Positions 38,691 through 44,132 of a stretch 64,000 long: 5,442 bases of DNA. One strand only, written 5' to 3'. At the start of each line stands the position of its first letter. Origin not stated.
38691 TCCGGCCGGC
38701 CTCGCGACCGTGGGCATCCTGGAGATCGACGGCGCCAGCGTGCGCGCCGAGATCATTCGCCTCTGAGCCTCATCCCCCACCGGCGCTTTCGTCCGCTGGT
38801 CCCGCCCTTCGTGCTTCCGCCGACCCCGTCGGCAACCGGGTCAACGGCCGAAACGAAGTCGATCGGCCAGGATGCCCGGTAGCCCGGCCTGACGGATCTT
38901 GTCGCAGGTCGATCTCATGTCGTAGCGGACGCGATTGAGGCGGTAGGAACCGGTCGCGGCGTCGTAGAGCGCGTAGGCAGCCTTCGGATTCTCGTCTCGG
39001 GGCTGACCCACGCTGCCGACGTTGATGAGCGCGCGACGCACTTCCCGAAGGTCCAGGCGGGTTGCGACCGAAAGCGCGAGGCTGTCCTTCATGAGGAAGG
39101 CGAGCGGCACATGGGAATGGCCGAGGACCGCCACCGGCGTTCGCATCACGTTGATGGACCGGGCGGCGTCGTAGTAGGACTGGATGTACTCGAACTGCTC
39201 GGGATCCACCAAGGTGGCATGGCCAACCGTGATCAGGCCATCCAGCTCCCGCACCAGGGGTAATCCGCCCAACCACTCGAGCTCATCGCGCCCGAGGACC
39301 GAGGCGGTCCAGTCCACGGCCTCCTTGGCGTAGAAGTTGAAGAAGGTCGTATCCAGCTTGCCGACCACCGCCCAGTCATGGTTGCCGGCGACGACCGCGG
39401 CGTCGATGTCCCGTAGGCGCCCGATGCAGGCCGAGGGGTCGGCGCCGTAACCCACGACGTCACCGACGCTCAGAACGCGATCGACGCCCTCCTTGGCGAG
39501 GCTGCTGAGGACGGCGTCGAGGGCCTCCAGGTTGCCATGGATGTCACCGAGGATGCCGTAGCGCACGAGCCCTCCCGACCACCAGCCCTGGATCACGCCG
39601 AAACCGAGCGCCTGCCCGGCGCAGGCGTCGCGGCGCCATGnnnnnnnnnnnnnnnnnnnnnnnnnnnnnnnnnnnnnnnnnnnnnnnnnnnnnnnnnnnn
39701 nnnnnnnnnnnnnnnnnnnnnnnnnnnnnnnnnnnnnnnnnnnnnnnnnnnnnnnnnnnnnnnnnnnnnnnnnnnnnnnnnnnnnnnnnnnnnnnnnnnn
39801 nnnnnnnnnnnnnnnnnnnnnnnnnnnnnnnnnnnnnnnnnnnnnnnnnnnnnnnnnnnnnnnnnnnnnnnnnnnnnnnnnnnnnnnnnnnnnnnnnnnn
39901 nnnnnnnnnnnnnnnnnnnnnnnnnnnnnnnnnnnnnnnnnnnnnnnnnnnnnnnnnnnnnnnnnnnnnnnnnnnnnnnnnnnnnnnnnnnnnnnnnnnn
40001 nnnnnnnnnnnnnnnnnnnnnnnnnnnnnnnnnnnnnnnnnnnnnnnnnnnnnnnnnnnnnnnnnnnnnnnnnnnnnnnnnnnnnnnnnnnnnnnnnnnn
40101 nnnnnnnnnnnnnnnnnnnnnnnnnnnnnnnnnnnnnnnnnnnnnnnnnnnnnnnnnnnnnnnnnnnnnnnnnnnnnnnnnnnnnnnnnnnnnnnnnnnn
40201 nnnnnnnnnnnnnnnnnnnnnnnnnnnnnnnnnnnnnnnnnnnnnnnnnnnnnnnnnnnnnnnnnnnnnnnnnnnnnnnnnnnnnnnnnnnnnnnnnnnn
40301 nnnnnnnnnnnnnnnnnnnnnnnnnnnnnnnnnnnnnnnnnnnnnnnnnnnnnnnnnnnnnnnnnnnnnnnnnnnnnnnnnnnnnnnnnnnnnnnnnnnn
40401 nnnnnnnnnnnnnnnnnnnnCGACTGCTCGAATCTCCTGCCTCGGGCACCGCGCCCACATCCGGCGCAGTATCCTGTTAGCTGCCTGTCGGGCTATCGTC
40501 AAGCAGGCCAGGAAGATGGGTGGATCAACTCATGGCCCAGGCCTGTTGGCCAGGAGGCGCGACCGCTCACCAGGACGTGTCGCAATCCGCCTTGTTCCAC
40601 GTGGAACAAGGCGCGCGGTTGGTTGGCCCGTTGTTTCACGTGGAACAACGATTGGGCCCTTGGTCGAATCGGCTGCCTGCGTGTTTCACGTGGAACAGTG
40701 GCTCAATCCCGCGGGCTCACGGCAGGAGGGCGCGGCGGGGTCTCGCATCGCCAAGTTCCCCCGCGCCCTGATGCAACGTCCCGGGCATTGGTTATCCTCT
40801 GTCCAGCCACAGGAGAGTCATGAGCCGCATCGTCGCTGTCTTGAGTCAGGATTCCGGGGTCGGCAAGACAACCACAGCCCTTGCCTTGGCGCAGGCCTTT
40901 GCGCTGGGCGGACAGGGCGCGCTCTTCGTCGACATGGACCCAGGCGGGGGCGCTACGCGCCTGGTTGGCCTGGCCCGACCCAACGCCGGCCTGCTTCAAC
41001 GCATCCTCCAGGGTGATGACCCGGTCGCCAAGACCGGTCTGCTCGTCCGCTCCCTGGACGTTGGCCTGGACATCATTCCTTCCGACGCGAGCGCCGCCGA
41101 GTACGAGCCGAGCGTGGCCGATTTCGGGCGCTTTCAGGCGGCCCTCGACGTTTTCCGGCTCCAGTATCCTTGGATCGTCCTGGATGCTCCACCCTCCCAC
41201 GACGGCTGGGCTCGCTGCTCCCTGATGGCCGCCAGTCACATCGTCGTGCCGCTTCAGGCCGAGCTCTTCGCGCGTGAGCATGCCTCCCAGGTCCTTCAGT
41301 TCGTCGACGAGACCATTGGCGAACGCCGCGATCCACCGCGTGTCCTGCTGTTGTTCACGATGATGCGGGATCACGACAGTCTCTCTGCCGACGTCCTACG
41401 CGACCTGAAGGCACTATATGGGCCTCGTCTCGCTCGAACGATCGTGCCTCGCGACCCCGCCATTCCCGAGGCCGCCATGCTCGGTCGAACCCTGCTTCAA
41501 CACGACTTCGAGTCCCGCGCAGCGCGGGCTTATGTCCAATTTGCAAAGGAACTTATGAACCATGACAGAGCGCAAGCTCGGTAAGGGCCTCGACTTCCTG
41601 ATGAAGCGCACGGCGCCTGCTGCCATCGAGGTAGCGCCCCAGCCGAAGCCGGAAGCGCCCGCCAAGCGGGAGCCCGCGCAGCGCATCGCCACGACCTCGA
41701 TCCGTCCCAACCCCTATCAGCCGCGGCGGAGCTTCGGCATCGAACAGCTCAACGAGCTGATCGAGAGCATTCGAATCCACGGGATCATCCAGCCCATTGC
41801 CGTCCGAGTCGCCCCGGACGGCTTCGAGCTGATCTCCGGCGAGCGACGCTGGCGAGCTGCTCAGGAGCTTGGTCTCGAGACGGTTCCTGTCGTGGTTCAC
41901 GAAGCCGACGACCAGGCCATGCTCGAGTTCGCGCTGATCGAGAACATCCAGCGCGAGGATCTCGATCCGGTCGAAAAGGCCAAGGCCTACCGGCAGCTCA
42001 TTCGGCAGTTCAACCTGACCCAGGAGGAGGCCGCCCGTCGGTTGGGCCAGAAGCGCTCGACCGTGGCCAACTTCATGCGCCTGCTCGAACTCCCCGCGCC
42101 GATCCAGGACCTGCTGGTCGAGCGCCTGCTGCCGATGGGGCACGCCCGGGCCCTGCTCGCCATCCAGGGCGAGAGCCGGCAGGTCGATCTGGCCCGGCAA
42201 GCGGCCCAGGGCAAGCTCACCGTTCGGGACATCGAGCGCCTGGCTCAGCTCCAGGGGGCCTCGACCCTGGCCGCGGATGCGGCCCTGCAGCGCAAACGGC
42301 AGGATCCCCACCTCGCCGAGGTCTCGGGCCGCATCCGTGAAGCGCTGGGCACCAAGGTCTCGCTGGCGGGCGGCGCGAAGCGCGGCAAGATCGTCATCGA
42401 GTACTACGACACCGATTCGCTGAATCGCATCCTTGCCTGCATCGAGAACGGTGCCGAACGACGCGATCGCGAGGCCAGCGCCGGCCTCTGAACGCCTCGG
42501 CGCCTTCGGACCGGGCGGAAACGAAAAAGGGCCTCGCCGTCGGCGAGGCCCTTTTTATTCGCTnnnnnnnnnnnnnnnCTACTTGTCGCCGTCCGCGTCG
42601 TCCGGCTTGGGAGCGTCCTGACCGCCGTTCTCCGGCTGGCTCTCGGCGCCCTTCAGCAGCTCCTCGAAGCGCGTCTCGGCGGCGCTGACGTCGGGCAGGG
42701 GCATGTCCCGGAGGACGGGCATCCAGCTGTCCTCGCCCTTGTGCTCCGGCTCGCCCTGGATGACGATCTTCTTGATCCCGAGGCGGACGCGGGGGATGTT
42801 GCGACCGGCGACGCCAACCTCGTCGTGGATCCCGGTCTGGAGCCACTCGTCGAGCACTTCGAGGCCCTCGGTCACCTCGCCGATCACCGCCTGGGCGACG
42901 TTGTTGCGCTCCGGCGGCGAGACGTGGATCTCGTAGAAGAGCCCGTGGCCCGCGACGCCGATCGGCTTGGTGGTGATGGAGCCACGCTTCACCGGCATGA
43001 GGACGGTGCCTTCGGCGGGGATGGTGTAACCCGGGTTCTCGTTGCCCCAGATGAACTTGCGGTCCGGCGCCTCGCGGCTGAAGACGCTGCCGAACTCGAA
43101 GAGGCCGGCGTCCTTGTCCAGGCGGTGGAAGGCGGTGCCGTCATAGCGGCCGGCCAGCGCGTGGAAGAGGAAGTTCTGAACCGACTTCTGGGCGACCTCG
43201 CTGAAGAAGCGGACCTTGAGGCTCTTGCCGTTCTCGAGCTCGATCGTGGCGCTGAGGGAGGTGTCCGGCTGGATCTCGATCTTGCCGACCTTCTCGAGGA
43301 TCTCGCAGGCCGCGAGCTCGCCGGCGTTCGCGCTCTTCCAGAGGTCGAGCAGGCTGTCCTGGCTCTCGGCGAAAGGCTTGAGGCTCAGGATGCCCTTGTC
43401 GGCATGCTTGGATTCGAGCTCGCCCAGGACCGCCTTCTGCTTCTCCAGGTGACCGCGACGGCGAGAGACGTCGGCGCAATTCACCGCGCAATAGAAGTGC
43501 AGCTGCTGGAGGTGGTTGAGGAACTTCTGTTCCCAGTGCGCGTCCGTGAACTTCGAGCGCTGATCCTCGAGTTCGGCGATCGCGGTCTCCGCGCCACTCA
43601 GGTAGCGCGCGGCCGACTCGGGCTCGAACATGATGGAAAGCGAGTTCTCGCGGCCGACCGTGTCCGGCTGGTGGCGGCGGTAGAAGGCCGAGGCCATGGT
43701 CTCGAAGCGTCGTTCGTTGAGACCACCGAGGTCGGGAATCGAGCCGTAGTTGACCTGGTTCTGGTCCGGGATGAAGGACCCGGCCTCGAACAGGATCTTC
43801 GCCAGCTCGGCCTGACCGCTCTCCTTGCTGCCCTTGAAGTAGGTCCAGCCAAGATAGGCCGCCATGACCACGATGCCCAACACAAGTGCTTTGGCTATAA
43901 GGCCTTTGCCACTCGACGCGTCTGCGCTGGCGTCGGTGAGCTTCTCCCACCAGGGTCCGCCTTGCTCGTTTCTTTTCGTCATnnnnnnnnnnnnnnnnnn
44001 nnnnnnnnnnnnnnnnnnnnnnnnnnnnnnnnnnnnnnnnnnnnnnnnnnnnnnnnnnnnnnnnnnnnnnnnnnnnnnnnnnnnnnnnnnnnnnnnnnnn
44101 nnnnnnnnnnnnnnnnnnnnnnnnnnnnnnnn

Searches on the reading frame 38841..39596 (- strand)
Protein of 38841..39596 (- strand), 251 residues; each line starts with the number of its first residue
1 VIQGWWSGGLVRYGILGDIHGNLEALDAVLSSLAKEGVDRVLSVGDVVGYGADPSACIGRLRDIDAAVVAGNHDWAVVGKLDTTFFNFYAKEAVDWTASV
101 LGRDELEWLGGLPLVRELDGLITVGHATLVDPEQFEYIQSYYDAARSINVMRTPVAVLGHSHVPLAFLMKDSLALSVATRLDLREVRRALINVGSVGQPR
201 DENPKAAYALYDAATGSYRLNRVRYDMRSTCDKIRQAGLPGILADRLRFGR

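Call 25: search_protein_families(library=pfam, proteins=[window:38841-39596:-], max_evalue=0.0001)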
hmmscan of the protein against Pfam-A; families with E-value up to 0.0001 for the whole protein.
window:38841-39596:- (251 aa): 2 families
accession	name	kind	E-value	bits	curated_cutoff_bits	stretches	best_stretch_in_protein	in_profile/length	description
PF12850.12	Metallophos_2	-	2.1e-14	54.2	27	1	12-214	2-152/154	Calcineurin-like phosphoesterase superfamily domain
PF00149.33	Metallophos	-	1e-13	52.6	21.5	1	12-164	2-159/191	Calcineurin-like phosphoesterase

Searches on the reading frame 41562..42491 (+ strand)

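Call 25: search_protein_families(library=pfam, proteins=[window:41562-42491:+], max_evalue=0.0001)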
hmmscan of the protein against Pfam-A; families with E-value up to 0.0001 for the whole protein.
window:41562-42491:+ (309 aa): 3 families
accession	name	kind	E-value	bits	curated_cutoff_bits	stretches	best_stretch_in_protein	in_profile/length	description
PF17762.8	HTH_ParB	-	1.3e-33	115.7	22.6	1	132-229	1-98/102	ParB HTH domain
PF02195.25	ParB_N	-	2.2e-33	114.6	26.3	1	40-130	4-95/95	ParB N-terminal domain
PF23552.2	ParB_C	-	2.8e-09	36.7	23.8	1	248-294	2-49/50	ParB dimerisation domain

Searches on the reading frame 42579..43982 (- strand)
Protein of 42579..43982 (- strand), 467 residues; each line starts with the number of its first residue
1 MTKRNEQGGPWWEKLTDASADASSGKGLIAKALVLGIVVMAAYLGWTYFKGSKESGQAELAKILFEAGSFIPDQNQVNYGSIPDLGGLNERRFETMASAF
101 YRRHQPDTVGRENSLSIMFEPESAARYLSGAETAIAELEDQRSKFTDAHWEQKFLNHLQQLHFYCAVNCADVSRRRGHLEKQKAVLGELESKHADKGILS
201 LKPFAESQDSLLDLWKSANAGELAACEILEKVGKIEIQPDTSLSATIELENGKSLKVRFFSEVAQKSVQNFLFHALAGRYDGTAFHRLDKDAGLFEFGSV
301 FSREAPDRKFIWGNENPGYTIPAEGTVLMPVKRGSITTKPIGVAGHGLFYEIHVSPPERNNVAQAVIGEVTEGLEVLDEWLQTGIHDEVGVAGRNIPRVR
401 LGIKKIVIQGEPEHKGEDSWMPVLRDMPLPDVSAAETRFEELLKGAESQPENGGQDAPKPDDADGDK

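Call 25: search_protein_families(library=pfam, proteins=[window:42579-43982:-], max_evalue=0.0001)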
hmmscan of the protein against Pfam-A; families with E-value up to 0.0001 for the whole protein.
window:42579-43982:- (467 aa): 1 family
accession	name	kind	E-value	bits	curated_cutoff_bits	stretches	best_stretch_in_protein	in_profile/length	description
PF00160.26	Pro_isomerase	-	9.4e-09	36.1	21.7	1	247-383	4-140/159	Cyclophilin type peptidyl-prolyl cis-trans isomerase/CLD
